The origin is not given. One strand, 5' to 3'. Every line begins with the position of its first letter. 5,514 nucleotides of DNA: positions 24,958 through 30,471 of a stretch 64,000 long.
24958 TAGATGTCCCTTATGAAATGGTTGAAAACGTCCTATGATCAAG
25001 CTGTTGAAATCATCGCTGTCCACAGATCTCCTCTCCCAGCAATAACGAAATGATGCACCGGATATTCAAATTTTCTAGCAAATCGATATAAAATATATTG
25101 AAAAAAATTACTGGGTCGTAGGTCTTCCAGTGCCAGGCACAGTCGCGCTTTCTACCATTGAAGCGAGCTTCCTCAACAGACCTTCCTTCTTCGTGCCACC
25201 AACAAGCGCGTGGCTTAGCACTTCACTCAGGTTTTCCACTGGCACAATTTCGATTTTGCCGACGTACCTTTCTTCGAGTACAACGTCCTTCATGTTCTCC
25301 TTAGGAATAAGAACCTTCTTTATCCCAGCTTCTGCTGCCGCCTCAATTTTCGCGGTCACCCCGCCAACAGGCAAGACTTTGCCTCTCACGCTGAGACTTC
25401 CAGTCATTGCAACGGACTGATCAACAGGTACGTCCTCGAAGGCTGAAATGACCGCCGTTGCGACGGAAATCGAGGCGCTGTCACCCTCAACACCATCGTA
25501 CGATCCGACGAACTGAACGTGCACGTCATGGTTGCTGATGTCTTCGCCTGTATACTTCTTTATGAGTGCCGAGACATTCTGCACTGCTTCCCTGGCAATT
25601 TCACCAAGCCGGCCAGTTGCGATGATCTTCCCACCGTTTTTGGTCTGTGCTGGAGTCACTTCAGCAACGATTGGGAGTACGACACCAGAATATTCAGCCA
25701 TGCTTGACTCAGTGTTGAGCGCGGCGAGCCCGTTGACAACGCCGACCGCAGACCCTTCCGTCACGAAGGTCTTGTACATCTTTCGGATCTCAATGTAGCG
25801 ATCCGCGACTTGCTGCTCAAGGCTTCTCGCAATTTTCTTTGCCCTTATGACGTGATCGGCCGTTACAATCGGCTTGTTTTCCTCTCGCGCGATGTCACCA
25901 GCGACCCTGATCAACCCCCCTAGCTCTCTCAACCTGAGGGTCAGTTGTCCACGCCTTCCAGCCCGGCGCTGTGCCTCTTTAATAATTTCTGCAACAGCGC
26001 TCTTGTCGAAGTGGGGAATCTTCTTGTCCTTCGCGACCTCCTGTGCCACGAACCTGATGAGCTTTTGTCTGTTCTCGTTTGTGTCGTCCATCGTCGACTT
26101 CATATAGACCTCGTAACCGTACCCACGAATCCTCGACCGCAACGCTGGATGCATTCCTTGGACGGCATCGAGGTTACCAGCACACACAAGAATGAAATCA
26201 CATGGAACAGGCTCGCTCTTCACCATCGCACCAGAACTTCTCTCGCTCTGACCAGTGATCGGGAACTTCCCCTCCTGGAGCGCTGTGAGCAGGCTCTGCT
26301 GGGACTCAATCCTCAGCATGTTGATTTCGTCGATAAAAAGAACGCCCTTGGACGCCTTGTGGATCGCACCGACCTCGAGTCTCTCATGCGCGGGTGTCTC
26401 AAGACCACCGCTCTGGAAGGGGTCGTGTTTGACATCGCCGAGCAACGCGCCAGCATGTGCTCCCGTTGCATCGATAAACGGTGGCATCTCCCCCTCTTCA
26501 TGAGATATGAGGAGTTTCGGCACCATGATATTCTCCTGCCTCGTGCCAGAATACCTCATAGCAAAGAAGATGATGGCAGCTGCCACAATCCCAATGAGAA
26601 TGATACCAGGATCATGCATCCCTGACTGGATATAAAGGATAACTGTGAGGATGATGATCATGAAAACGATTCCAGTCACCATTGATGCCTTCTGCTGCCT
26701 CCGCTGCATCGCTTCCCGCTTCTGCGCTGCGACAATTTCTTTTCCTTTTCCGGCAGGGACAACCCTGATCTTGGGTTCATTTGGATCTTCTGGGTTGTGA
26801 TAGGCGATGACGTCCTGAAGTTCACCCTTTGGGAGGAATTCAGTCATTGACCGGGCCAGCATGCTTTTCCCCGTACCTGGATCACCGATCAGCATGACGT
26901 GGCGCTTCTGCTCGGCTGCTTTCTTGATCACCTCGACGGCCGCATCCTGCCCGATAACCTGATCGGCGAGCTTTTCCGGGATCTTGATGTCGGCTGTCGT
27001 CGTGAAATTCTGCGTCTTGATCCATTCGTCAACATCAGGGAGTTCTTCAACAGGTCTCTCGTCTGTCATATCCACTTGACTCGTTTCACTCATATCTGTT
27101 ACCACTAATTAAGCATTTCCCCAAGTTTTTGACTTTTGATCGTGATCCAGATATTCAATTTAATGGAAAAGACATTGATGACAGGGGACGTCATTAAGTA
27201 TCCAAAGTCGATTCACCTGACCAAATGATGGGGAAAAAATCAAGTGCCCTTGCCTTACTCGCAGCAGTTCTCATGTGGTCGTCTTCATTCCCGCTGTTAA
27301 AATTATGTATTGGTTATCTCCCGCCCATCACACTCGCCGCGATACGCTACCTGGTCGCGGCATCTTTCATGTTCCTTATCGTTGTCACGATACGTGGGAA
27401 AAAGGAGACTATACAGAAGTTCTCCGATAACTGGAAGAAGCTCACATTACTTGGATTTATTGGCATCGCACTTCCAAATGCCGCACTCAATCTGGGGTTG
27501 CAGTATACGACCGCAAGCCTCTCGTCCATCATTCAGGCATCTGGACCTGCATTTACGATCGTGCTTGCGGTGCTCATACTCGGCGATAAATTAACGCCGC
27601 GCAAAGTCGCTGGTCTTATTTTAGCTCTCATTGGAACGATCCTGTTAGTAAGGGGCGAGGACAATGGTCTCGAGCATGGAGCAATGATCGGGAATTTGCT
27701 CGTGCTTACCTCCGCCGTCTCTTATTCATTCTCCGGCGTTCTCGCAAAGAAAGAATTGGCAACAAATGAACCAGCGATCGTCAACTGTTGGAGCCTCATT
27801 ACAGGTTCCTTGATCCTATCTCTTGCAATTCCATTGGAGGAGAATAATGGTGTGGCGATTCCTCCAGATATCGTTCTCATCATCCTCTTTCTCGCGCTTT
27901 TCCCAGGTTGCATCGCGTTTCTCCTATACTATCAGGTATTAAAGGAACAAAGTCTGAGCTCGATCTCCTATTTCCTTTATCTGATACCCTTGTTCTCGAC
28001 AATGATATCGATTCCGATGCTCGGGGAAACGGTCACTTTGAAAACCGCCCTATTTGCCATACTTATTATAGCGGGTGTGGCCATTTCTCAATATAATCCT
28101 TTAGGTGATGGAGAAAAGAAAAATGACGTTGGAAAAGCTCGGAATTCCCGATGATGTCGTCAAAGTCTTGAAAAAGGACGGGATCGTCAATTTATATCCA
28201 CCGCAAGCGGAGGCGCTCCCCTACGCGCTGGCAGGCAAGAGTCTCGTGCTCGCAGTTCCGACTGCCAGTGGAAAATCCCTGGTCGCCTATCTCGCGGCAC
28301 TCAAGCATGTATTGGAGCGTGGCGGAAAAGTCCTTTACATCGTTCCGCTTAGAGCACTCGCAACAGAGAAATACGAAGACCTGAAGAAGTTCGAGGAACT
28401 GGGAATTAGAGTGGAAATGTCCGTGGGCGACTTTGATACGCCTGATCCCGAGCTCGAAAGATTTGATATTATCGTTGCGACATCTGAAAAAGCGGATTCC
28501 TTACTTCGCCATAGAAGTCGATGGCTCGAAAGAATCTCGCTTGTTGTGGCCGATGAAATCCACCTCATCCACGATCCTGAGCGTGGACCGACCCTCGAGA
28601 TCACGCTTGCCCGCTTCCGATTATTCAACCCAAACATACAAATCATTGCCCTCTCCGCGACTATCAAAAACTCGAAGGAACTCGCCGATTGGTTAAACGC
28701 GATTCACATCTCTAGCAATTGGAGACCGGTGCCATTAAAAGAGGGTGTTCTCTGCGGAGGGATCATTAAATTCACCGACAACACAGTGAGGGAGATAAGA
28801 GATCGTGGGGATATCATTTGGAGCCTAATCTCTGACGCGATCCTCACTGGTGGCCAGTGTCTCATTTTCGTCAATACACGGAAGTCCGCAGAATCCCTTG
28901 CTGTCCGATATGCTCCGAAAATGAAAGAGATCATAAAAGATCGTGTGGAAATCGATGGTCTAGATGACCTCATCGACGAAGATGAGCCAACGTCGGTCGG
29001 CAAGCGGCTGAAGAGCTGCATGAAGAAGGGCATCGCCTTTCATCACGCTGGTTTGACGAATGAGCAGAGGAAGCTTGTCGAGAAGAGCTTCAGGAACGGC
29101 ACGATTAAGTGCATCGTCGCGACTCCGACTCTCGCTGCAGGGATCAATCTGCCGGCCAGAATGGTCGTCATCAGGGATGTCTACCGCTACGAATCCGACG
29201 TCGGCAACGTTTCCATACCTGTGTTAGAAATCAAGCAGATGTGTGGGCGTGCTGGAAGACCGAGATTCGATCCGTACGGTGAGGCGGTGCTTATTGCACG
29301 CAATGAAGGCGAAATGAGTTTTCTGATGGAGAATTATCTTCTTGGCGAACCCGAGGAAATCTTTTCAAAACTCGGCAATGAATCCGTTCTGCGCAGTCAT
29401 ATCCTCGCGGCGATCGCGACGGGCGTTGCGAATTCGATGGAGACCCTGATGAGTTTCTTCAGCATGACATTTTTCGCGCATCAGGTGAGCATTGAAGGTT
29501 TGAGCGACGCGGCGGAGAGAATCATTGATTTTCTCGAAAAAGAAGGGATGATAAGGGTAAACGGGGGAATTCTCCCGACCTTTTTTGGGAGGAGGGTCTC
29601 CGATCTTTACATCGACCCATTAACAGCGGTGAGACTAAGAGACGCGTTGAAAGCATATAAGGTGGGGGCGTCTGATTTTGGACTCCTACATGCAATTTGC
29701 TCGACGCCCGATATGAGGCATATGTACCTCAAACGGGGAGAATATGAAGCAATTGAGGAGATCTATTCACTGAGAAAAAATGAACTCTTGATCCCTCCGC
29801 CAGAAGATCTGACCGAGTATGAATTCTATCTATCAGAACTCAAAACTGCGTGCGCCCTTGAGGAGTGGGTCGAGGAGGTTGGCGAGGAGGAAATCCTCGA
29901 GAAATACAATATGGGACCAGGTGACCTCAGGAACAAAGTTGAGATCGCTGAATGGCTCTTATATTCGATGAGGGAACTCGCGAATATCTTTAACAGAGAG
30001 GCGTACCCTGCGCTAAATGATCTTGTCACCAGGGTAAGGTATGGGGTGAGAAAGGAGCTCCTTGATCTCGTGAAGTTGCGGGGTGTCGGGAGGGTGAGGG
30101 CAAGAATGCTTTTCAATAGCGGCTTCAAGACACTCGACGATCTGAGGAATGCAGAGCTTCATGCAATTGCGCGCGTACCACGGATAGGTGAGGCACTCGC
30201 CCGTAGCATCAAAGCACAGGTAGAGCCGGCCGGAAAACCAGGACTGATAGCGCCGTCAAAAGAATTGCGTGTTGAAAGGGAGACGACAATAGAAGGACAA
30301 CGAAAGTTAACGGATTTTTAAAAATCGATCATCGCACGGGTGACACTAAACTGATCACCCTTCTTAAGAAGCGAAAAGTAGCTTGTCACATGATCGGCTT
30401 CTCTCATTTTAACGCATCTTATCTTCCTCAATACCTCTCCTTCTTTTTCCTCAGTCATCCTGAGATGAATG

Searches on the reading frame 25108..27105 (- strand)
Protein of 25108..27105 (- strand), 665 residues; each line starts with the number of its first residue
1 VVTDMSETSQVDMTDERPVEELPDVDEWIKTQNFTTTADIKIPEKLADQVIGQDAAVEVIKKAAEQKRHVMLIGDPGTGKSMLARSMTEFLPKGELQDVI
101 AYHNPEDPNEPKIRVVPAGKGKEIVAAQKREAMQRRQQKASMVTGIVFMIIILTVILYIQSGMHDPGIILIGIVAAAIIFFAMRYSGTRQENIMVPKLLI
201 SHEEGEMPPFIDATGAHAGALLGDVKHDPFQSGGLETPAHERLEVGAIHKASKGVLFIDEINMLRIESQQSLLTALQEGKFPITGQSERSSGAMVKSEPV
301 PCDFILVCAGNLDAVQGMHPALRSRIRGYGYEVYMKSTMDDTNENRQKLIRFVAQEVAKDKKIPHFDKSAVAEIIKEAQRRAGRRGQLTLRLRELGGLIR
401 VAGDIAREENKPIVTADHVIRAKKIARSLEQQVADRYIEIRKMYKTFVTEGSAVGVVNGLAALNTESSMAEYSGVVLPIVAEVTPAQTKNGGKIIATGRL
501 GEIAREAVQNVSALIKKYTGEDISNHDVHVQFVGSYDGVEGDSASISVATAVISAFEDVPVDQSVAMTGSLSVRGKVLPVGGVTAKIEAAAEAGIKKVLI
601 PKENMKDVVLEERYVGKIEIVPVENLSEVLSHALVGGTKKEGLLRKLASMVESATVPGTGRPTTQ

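Call 35: search_protein_families(library=pfam, proteins=[window:25108-27105:-], max_evalue=0.001)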
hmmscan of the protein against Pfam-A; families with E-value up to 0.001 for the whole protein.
window:25108-27105:- (665 aa): 18 families
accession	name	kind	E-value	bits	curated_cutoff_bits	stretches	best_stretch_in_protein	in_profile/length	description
PF05362.19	Lon_C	-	2.7e-32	112.5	21.1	1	437-635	10-204/205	Lon protease (S16) C-terminal proteolytic domain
PF00158.32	Sigma54_activat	-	4.6e-15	56.1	20.2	1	239-289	81-130/168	Sigma-54 interaction domain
PF01078.27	Mg_chelatase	-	6.7e-14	52.2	20.3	1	49-100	4-55/207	Magnesium chelatase, subunit ChlI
PF20436.4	LonB_AAA-LID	-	8.7e-12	45.3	22.4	1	365-422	1-58/65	Archaeal LonB, AAA+ ATPase LID domain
PF07728.20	AAA_5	-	2.4e-11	44.2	22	2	252-325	66-138/139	AAA domain (dynein-related subfamily)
PF13541.12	ChlI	-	3.2e-09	37.1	27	1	497-604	15-121/121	Subunit ChlI of Mg-chelatase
PF00493.29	MCM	-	4.6e-08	32.9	23.3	0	63-95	53-85/224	MCM P-loop domain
PF13401.12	AAA_22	-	3.8e-06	27.7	27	1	66-106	4-33/130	AAA domain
PF20030.5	bpMoxR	-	8.4e-06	25.4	27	1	44-94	8-57/205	MoxR domain in the MoxR-vWA-beta-propeller ternary systems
PF13654.12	AAA_32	-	9.3e-06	26.1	21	1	209-311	4-108/133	LonB-like, AAA domain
PF12775.13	AAA_7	-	1.5e-05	25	25.8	1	59-96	25-62/181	P-loop containing dynein motor region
PF13245.12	AAA_19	-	1.7e-05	25.5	25.1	1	62-279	6-117/134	AAA domain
PF06068.19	TIP49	-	1.8e-05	24.6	23.8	0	253-283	275-305/347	TIP49 P-loop domain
PF14532.12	Sigma54_activ_2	-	1.9e-05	25.4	25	0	60-90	14-44/138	Sigma-54 interaction domain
PF00004.35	AAA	-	2.4e-05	25.3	21.2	0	70-88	1-19/131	ATPase family associated with various cellular activities (AAA)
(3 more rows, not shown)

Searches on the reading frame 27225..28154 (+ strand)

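Call 35: search_protein_families(library=pfam, proteins=[window:27225-28154:+], max_evalue=0.001)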
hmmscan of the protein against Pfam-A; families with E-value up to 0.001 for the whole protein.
window:27225-28154:+ (309 aa): 4 families
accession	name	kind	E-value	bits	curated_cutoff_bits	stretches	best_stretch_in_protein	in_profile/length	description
PF00892.27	EamA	-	3.9e-47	160.4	28.2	2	7-142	3-134/135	EamA-like transporter family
PF03151.22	TPT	-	1e-10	41.9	30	1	34-193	31-185/291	Triose-phosphate Transporter family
PF16913.11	PUNUT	-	3.8e-07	30.1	30.6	1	50-170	50-178/321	Purine nucleobase transmembrane transport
PF13536.12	EmrE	-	9.3e-06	25.8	25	1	41-286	1-254/263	Putative multidrug resistance efflux transporter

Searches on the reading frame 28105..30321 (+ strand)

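Call 35: search_protein_families(library=pfam, proteins=[window:28105-30321:+], max_evalue=0.001)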
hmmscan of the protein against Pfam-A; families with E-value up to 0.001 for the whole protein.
window:28105-30321:+ (738 aa): 9 families
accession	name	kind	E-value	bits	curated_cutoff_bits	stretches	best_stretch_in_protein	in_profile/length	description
PF21280.2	Helicase_dom4_arc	-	2.3e-40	137.8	27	1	525-647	1-125/125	Archaeal helicase, domain 4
PF00270.35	DEAD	-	2.1e-34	119.1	26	1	32-190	2-164/167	DEAD/DEAH box helicase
PF00271.37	Helicase_C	-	7e-14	52.5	23.5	1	300-386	32-109/110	Helicase conserved C-terminal domain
PF14520.12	HHH_5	-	1.9e-10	41.5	27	1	653-705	2-54/57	Helix-hairpin-helix domain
PF04851.21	ResIII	-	5.7e-08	33.3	22.5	1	30-188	4-163/164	Type III restriction enzyme, res subunit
PF12826.13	HHH_2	-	8.5e-08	32.7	27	1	658-703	8-52/64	Helix-hairpin-helix motif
PF20470.4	HTH_61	-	2.3e-07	31.6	24.3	1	392-483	1-91/92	Helix-turn-helix domain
PF22527.2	DEXQc_Suv3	-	2.1e-06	27.8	27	1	51-163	20-113/154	DEXQ-box helicase domain of Suv3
PF10391.15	DNA_pol_lambd_f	-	2e-05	24.7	29.8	1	660-687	8-35/51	Fingers domain of DNA polymerase lambda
